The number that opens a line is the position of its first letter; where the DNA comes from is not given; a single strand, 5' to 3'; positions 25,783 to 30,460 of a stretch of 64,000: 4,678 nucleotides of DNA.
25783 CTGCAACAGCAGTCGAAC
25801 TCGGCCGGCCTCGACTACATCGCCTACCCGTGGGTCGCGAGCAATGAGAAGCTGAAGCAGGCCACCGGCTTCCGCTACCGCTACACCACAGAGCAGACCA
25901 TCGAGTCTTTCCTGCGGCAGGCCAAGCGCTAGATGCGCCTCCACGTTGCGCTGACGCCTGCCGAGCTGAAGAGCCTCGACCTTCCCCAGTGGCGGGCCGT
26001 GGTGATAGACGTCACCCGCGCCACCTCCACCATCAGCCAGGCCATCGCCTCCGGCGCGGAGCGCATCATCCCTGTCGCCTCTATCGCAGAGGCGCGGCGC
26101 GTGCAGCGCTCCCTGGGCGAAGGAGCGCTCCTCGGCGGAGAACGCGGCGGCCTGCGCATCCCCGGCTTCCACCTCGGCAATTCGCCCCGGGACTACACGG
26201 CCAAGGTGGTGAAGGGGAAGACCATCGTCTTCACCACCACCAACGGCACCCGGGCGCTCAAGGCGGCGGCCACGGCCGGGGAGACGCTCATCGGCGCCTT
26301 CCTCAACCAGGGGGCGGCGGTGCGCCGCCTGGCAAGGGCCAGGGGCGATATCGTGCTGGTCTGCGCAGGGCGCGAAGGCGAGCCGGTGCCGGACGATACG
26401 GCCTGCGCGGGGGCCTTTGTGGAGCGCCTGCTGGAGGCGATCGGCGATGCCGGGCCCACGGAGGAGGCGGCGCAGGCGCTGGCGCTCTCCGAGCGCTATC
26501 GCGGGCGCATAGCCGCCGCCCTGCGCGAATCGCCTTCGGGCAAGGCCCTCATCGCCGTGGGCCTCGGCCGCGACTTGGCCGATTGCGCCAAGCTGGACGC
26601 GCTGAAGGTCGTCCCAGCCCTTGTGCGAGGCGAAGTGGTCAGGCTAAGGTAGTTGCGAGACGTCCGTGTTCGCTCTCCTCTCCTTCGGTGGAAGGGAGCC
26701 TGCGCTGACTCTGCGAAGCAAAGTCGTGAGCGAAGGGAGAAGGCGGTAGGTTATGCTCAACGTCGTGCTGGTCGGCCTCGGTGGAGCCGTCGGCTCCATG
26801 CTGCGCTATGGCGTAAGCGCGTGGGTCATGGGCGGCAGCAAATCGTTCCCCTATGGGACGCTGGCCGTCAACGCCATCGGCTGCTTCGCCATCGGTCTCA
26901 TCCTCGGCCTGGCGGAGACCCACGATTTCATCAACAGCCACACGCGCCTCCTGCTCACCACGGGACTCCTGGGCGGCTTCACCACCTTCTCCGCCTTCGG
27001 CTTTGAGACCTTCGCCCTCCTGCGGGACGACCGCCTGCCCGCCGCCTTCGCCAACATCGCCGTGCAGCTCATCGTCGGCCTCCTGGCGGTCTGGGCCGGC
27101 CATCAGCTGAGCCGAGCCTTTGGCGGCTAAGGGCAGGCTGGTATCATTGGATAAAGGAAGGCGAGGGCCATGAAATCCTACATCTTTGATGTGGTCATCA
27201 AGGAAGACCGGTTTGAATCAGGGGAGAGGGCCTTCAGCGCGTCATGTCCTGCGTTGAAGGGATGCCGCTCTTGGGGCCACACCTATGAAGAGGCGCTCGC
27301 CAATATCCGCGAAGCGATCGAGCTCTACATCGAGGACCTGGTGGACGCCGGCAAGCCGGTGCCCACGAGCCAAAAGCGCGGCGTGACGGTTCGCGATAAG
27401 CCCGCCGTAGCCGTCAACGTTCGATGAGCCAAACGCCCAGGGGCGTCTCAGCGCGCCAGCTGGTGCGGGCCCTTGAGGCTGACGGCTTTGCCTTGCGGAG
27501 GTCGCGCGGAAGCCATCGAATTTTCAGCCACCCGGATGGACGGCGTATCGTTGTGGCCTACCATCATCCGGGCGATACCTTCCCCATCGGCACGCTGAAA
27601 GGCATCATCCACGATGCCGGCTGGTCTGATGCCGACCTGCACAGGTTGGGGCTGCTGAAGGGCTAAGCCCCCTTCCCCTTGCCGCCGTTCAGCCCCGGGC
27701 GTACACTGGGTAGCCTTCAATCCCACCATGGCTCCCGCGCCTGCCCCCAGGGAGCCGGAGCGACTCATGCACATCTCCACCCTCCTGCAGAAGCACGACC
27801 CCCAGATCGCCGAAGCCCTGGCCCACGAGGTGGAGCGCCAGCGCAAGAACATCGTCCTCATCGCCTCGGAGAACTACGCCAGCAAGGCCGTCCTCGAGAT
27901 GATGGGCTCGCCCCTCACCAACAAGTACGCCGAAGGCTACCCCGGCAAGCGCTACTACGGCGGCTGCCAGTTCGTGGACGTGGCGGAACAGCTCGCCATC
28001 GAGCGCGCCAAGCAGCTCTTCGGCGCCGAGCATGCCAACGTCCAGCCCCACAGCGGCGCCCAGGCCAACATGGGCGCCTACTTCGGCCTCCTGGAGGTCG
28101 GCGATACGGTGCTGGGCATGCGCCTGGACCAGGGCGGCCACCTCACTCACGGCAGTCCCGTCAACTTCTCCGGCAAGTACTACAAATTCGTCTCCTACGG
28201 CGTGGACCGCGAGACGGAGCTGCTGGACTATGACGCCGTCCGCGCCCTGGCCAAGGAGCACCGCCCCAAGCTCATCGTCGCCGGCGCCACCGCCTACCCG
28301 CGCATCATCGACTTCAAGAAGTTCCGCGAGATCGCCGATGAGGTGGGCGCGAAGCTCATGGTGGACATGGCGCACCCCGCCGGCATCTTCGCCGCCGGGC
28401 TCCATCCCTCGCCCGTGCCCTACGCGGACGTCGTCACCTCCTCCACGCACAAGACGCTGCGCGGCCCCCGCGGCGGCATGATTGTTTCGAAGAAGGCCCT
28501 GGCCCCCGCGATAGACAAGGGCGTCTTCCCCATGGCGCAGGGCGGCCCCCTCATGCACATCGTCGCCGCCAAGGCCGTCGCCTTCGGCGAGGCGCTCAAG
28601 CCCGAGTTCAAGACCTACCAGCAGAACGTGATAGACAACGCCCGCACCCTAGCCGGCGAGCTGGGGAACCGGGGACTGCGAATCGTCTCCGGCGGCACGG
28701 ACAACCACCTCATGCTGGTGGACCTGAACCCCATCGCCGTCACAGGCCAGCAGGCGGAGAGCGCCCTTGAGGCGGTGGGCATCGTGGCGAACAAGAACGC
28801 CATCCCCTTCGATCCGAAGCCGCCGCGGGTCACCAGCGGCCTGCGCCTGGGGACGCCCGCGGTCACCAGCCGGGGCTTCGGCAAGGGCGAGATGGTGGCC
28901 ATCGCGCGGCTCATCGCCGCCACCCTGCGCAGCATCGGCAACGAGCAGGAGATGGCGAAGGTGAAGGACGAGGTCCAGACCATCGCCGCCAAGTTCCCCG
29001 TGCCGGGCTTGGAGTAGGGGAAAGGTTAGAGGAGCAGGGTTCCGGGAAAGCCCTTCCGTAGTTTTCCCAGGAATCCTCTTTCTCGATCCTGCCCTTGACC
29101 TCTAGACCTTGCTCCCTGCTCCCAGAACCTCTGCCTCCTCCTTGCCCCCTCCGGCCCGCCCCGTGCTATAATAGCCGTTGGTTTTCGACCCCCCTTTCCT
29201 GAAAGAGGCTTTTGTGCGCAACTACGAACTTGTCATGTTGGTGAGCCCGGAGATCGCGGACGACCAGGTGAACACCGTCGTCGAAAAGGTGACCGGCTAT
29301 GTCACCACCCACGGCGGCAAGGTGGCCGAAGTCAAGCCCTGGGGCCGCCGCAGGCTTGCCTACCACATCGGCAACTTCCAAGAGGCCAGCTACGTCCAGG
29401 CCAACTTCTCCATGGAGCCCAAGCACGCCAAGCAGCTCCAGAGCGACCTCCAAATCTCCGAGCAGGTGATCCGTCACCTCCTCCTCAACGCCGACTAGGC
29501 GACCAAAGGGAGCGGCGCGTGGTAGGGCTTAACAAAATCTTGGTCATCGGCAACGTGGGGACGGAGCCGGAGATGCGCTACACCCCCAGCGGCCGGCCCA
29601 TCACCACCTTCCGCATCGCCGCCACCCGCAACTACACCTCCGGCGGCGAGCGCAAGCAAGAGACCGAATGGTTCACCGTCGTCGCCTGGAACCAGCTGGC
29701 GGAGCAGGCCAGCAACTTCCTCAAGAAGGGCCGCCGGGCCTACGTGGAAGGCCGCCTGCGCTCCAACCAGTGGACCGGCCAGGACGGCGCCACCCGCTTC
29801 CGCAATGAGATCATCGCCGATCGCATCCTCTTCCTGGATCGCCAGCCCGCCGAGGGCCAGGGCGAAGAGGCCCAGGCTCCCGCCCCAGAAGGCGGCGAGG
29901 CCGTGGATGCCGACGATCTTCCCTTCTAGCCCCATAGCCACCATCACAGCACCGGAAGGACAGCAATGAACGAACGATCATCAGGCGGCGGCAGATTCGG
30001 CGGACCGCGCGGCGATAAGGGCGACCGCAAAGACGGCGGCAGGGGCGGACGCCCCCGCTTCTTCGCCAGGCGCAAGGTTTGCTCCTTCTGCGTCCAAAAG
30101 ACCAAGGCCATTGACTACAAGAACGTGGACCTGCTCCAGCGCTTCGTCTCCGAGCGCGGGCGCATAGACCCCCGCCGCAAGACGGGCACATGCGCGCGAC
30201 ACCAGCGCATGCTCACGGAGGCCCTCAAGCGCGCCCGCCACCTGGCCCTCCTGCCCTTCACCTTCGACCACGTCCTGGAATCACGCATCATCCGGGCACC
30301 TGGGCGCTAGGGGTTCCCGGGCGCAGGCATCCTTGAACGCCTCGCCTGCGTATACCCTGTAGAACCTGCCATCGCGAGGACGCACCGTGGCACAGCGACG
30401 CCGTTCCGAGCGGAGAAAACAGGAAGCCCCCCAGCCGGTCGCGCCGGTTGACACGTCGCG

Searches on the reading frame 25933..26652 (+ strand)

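Call 35: search_protein_families(library=pfam, proteins=[window:25933-26652:+], max_evalue=0.001)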
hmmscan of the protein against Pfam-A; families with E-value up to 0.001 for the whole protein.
window:25933-26652:+ (239 aa): 1 family
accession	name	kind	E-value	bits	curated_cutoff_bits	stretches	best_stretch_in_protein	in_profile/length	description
PF04029.19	2-ph_phosp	-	2.3e-68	230.2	26.4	1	8-231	3-224/226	2-phosphosulpholactate phosphatase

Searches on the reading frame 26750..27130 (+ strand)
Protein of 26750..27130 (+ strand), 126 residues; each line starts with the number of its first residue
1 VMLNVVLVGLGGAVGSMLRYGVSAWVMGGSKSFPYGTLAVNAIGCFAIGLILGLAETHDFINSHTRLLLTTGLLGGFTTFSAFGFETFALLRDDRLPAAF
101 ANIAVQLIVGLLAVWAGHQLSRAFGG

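Call 35: search_protein_families(library=pfam, proteins=[window:26750-27130:+], max_evalue=0.001)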
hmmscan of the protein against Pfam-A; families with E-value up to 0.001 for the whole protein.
window:26750-27130:+ (126 aa): 1 family
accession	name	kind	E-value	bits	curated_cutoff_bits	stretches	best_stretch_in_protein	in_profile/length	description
PF02537.21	CRCB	-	4.3e-29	101.3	32.9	1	7-117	2-102/103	CrcB-like protein, Camphor Resistance (CrcB)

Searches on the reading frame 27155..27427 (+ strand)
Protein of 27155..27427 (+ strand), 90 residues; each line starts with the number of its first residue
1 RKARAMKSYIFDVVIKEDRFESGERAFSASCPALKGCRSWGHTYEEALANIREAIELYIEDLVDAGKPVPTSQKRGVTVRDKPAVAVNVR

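Call 35: search_protein_families(library=pfam, proteins=[window:27155-27427:+], max_evalue=0.001)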
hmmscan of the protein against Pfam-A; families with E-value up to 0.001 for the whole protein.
window:27155-27427:+ (90 aa): 2 families
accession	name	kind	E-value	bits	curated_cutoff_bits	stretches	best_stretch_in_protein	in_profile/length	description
PF15919.11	HicB_lk_antitox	-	9.6e-12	45.6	27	1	23-74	9-60/123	HicB_like antitoxin of bacterial toxin-antitoxin system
PF21748.3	UPF0150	-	5.8e-05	23.4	27.3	1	22-70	14-64/64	UPF0150-like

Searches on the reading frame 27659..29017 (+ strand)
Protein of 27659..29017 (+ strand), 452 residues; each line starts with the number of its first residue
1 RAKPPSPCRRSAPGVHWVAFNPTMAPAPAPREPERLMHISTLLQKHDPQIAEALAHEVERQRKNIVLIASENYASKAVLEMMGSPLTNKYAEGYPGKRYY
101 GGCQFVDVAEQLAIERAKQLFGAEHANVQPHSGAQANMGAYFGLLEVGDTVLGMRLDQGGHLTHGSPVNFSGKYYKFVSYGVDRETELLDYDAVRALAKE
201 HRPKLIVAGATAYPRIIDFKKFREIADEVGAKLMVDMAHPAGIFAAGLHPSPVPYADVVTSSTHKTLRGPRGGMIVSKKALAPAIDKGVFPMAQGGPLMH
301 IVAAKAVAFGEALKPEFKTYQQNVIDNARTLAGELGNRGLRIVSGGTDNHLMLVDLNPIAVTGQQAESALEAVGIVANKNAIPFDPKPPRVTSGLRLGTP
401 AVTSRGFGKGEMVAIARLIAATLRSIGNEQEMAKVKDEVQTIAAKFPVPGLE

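Call 35: search_protein_families(library=pfam, proteins=[window:27659-29017:+], max_evalue=0.001)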
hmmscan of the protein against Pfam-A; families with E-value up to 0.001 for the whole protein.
window:27659-29017:+ (452 aa): 3 families
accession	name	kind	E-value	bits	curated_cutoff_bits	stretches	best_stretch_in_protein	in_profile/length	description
PF00464.25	SHMT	-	7.3e-164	545.5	27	1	43-419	1-399/399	Serine hydroxymethyltransferase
PF00155.27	Aminotran_1_2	-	8.6e-07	28.9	19.7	1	118-403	52-350/361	Aminotransferase class I and II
PF01212.27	Beta_elim_lyase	-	0.00012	21.9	27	1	115-378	39-273/288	Beta-eliminating lyase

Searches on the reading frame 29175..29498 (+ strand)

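Call 35: search_protein_families(library=pfam, proteins=[window:29175-29498:+], max_evalue=0.001)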
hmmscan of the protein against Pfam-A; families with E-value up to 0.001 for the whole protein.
window:29175-29498:+ (107 aa): 1 family
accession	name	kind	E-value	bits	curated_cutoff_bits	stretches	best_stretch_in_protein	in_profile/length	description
PF01250.22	Ribosomal_S6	-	5.4e-27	94.3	27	1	16-104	1-89/90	Ribosomal protein S6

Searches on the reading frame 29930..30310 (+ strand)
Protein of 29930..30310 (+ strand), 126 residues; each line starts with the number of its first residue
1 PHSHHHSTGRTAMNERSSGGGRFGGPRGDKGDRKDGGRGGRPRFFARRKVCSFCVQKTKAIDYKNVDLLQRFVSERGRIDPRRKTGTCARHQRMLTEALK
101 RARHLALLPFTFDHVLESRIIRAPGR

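Call 35: search_protein_families(library=pfam, proteins=[window:29930-30310:+], max_evalue=0.001)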
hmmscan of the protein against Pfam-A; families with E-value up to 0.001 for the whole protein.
window:29930-30310:+ (126 aa): 1 family
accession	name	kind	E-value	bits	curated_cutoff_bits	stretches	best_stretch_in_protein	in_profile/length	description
PF01084.26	Ribosomal_S18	-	1.2e-25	89.8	21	1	58-108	2-52/52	Ribosomal protein S18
